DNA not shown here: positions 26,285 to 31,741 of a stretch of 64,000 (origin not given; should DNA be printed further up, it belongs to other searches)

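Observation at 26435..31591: Giant 1718-aa flagellin built from about 11 tandem surface domains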

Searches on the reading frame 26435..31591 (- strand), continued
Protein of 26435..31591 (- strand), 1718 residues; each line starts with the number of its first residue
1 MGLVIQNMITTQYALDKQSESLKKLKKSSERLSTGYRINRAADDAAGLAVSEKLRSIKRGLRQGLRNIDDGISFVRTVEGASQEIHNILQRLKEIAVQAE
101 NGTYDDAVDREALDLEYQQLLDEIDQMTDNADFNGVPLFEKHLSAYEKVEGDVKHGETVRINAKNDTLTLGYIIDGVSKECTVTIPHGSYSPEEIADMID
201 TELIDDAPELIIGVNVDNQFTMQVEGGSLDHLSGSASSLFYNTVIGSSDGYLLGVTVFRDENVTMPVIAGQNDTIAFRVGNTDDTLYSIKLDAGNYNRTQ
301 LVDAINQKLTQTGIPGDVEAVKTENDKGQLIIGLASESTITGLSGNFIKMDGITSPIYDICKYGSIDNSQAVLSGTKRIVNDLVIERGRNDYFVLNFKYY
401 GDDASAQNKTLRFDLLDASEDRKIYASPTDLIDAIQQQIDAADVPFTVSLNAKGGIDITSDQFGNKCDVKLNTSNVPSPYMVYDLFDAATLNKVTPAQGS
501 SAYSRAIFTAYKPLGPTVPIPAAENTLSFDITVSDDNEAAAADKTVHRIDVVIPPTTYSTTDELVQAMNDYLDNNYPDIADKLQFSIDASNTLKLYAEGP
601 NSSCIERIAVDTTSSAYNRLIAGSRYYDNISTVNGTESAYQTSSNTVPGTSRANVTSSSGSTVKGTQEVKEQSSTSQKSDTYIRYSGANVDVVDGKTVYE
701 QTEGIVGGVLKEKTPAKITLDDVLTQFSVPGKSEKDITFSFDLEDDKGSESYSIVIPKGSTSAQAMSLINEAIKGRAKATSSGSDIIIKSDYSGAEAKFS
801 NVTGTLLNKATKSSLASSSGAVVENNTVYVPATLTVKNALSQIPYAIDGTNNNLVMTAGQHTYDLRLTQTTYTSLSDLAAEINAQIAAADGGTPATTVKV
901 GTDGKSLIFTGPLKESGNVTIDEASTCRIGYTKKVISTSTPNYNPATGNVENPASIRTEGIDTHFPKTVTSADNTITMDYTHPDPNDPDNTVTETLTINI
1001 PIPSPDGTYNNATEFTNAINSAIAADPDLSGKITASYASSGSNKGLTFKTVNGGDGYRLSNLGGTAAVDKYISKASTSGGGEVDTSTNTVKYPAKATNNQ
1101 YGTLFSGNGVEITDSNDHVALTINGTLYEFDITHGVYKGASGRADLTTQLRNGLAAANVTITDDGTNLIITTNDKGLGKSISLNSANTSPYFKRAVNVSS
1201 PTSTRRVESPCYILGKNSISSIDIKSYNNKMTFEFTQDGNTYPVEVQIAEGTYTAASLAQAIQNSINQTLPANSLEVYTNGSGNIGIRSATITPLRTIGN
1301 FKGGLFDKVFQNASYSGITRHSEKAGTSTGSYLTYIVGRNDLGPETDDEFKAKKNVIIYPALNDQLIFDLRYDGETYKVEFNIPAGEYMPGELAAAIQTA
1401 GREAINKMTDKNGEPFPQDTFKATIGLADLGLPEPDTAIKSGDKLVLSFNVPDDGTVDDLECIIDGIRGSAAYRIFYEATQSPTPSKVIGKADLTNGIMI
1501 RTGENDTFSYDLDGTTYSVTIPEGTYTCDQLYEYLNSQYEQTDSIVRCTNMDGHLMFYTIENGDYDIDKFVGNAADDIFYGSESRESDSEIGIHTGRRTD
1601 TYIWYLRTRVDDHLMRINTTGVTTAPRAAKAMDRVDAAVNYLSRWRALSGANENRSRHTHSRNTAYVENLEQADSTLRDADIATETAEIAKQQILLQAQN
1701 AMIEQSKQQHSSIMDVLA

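Call 25: find_encoding_contigs(protein=P0013, flank=10000, max_places=2)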
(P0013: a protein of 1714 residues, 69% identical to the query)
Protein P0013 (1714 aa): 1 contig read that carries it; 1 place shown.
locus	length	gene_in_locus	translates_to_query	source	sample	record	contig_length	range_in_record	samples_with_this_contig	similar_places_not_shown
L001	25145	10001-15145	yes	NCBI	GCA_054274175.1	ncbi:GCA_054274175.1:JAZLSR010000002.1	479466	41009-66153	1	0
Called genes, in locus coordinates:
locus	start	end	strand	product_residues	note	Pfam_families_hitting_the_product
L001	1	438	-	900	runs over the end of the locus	PF13407:Peripla_BP_4, PF13377:Peripla_BP_3, PF00563:EAL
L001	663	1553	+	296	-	PF02481:DNA_processg_A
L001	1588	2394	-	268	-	PF02311:AraC_binding, PF00165:HTH_AraC (weak), PF12833:HTH_18, PF00165:HTH_AraC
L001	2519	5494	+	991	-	PF02837:Glyco_hydro_2_N, PF22666:Glyco_hydro_2_N2 (faint), PF02836:Glyco_hydro_2_C, PF16353:LacZ_4, PF02929:Bgal_small_N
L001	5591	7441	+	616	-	-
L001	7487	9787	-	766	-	PF15902:Sortilin-Vps10 (faint)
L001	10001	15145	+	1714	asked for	PF00669:Flagellin_N, PF00700:Flagellin_C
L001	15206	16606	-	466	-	PF01235:Na_Ala_symp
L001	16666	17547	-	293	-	PF02311:AraC_binding, PF07883:Cupin_2, PF00165:HTH_AraC (weak), PF12833:HTH_18, PF00165:HTH_AraC (weak)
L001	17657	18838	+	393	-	PF00465:Fe-ADH, PF13685:Fe-ADH_2 (weak), PF25137:ADH_Fe_C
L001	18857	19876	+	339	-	PF01370:Epimerase, PF13460:NAD_binding_10 (faint), PF16363:GDP_Man_Dehyd (faint)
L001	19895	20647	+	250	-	PF00106:adh_short, PF08659:KR, PF13561:adh_short_C2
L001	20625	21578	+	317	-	PF22612:GH113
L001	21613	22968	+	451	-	PF03023:MurJ, PF01554:MatE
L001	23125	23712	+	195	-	-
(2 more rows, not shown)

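Call 27: list_cluster_members(proteins=[P0003, P0004, P0009, P0011, P0013, P0014, P0017, P0030, P0069, P0088])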
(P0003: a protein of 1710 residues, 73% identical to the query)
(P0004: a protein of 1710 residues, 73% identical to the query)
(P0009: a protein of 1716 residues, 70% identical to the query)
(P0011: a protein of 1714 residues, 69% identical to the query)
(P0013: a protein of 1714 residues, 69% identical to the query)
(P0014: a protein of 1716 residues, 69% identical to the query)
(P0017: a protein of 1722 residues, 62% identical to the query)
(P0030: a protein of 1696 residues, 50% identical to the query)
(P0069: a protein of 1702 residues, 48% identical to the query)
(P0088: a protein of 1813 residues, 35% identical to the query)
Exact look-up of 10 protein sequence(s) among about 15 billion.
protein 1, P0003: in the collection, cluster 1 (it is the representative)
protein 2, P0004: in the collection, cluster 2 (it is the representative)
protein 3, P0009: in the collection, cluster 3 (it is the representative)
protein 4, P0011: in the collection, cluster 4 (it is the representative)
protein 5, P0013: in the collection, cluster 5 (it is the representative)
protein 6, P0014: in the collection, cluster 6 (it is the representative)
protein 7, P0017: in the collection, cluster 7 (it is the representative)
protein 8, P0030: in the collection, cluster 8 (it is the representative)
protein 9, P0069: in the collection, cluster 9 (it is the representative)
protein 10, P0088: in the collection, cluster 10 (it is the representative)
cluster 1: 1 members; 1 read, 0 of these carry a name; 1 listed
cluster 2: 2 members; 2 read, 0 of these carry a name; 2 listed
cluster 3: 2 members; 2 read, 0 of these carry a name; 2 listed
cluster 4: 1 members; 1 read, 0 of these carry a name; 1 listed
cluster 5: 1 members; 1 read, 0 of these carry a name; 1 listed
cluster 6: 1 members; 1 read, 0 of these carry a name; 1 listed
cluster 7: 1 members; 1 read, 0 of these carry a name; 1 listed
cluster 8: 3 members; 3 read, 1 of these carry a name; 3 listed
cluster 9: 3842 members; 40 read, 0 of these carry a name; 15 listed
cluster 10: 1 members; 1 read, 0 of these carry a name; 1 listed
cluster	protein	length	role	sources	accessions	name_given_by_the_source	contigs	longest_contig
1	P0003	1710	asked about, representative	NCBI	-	-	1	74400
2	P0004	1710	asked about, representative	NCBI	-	-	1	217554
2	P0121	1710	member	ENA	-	-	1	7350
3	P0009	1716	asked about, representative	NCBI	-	-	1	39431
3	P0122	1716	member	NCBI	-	-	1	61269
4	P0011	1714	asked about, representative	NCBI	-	-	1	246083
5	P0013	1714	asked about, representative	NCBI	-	-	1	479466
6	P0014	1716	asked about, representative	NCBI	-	-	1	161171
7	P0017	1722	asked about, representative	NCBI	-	-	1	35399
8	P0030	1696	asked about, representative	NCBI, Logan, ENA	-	-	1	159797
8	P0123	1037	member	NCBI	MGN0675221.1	MAG: flagellin, partial [Oscillospiraceae bacterium]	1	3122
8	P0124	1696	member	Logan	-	-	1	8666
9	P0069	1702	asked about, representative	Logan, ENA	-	-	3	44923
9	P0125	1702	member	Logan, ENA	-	-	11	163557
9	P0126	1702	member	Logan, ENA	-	-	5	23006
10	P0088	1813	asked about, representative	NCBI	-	-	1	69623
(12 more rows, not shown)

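Call 33: search_solved_structures(query=window:26792-31168:-, max_evalue=10)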
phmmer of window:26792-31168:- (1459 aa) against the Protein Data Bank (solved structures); distinct sequences matched with E-value up to 10: 0.

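Call 55: find_encoding_contigs(protein=P0011, flank=10000, max_places=1)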
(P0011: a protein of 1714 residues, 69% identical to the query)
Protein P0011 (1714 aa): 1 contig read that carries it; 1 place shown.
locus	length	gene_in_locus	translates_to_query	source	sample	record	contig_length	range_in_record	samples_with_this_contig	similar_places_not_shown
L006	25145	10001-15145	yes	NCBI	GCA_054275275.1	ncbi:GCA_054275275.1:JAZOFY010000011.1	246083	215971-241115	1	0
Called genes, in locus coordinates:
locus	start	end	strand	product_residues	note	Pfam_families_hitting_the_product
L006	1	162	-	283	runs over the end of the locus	PF02311:AraC_binding, PF13384:HTH_23 (faint), PF12833:HTH_18, PF00165:HTH_AraC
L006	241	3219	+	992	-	PF02837:Glyco_hydro_2_N, PF22666:Glyco_hydro_2_N2 (faint), PF02836:Glyco_hydro_2_C, PF16353:LacZ_4, PF02929:Bgal_small_N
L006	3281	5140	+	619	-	PF16990:CBM_35, PF02156:Glyco_hydro_26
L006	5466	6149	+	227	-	PF01636:APH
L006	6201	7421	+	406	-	PF00583:Acetyltransf_1, PF13673:Acetyltransf_10 (faint), PF13527:Acetyltransf_9 (weak), PF13508:Acetyltransf_7 (faint), PF14542:Acetyltransf_CG (faint), PF00583:Acetyltransf_1 (weak)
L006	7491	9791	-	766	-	PF02012:BNR (faint), PF15902:Sortilin-Vps10 (weak)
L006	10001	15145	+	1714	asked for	PF00669:Flagellin_N, PF00700:Flagellin_C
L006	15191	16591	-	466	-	PF01235:Na_Ala_symp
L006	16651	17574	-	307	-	PF02311:AraC_binding, PF07883:Cupin_2, PF00165:HTH_AraC, PF12833:HTH_18, PF00165:HTH_AraC (weak)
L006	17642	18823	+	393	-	PF00465:Fe-ADH, PF13685:Fe-ADH_2 (weak), PF25137:ADH_Fe_C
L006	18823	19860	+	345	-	PF01370:Epimerase, PF13460:NAD_binding_10 (faint), PF16363:GDP_Man_Dehyd (faint)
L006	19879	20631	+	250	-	PF00106:adh_short, PF08659:KR, PF13561:adh_short_C2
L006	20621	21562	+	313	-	PF22612:GH113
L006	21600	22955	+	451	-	PF03023:MurJ, PF01554:MatE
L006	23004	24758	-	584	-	PF28584:GH_cat, PF27250:SSO3021_2nd (weak), PF28585:GH_C (weak)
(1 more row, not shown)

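Call 56: find_encoding_contigs(protein=P0065, flank=10000, max_places=1)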
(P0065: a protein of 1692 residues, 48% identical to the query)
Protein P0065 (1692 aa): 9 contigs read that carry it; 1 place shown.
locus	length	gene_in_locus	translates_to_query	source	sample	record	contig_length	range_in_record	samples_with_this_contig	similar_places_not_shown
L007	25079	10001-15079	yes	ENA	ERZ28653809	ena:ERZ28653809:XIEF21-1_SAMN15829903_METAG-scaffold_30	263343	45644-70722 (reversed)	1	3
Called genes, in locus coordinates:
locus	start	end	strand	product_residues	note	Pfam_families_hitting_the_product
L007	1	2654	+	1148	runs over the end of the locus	PF02837:Glyco_hydro_2_N, PF22666:Glyco_hydro_2_N2 (faint), PF00703:Glyco_hydro_2, PF02836:Glyco_hydro_2_C, PF16355:DUF4982, PF18565:Glyco_hydro2_C5, PF03422:CBM_6 (weak)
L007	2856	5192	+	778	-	PF02057:Glyco_hydro_59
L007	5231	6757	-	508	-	PF00150:Cellulase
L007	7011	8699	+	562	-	PF00990:GGDEF, PF00563:EAL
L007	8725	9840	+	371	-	PF00150:Cellulase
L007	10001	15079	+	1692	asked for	PF00669:Flagellin_N, PF00700:Flagellin_C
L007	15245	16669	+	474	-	PF03951:Gln-synt_N, PF00120:Gln-synt_C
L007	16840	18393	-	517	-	PF02463:SMC_N (faint), PF00005:ABC_tran, PF05729:NACHT (faint), PF13304:AAA_21 (faint), PF13401:AAA_22 (faint), PF12848:ABC_tran_Xtn, PF00005:ABC_tran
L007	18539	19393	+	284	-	-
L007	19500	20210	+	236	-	PF04542:Sigma70_r2, PF04545:Sigma70_r4, PF01381:HTH_3 (weak)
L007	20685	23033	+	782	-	PF02861:Clp_N, PF13191:AAA_16 (weak), PF23569:NBD_SMAX1 (weak), PF00004:AAA, PF17871:AAA_lid_9, PF07724:AAA_2, PF07728:AAA_5, PF10431:ClpB_D2-small, +7 more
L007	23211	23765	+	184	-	PF21349:RUBY_RBDX, PF02915:Rubrerythrin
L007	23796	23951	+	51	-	PF00301:Rubredoxin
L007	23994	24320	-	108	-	PF12844:HTH_19, PF13443:HTH_26 (weak), PF13560:HTH_31 (weak), PF01381:HTH_3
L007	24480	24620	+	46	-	-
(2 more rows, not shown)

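Call 58: find_encoding_contigs(protein=P0125, flank=10000, max_places=1)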
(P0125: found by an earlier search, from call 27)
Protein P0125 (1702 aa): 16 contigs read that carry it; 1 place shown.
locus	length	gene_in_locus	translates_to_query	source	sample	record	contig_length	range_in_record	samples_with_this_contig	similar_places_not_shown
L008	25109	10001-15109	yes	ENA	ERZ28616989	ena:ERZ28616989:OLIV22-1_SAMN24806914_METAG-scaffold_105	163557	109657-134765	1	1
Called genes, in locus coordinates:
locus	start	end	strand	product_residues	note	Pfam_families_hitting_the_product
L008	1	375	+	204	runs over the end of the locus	PF01522:Polysacc_deac_1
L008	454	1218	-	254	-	PF19866:DUF6339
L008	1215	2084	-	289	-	-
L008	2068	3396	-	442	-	-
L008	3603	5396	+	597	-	PF21211:FkbH_N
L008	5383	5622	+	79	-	-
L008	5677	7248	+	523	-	PF03062:MBOAT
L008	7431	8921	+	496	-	PF15711:ILEI (faint)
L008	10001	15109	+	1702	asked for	PF00669:Flagellin_N, PF00700:Flagellin_C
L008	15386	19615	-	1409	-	-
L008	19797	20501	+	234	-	PF00072:Response_reg, PF04397:LytTR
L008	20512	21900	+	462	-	PF02518:HATPase_c (weak), PF14501:HATPase_c_5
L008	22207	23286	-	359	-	-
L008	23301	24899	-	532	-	PF03062:MBOAT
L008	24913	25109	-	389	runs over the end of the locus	PF00278:Orn_DAP_Arg_deC, PF02784:Orn_Arg_deC_N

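Call 59: find_encoding_contigs(protein=P0088, flank=10000, max_places=1)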
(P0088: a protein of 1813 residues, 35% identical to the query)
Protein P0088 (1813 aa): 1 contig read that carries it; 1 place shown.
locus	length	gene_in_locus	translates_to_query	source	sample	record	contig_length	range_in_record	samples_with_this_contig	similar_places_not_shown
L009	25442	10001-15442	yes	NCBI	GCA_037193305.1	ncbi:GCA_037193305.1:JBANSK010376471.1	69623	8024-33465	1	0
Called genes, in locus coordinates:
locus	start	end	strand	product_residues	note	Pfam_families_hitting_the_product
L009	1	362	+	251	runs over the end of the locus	PF00977:His_biosynth, PF01207:Dus (faint), PF03060:NMO (faint)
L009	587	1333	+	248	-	PF14062:DUF4253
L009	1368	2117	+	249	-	PF14062:DUF4253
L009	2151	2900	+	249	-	PF00293:NUDIX, PF01502:PRA-CH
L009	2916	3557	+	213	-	PF01725:Ham1p_like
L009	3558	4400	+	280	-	PF12697:Abhydrolase_6 (weak)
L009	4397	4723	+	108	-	PF01503:PRA-PH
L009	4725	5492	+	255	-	-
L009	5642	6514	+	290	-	PF01116:F_bP_aldolase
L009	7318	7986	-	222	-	PF07947:YhhN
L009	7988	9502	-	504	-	PF00015:MCPsignal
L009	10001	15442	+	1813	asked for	PF00669:Flagellin_N, PF00700:Flagellin_C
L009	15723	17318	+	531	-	PF00239:Resolvase, PF07508:Recombinase, PF13408:Zn_ribbon_recom, PF14287:DUF4368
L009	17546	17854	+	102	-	-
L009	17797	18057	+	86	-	PF00497:SBP_bac_3 (weak)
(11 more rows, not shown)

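Call 60: find_encoding_contigs(protein=P0030, flank=10000, max_places=1)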
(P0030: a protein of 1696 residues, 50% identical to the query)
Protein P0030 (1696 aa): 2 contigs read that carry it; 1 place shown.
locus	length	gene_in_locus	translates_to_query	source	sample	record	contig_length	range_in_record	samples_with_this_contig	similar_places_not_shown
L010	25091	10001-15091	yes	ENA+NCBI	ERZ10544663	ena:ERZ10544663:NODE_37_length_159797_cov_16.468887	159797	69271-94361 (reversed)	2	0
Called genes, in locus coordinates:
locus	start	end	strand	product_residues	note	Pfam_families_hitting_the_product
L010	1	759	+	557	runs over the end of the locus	-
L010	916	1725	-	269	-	PF00005:ABC_tran, PF02463:SMC_N (faint), PF13304:AAA_21 (faint)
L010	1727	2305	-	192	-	PF02653:BPD_transp_2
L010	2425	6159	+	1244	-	PF02743:dCache_1, PF22673:MCP-like_PDC_1, PF00512:HisKA, PF02518:HATPase_c, PF00072:Response_reg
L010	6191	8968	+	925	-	PF00512:HisKA, PF02518:HATPase_c, PF00072:Response_reg, PF01627:Hpt (weak)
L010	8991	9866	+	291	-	PF02645:DegV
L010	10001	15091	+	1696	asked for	PF00669:Flagellin_N, PF00700:Flagellin_C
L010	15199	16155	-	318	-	PF00150:Cellulase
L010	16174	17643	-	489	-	PF01547:SBP_bac_1, PF13416:SBP_bac_8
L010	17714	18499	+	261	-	PF00165:HTH_AraC, PF12833:HTH_18, PF00165:HTH_AraC (weak)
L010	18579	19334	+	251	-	PF00722:Glyco_hydro_16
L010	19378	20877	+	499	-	PF04616:Glyco_hydro_43, PF03422:CBM_6 (weak)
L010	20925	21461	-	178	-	PF01558:POR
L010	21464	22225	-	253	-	PF02775:TPP_enzyme_C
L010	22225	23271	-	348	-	PF01855:POR_N, PF02780:Transketolase_C (weak), PF17147:PFOR_II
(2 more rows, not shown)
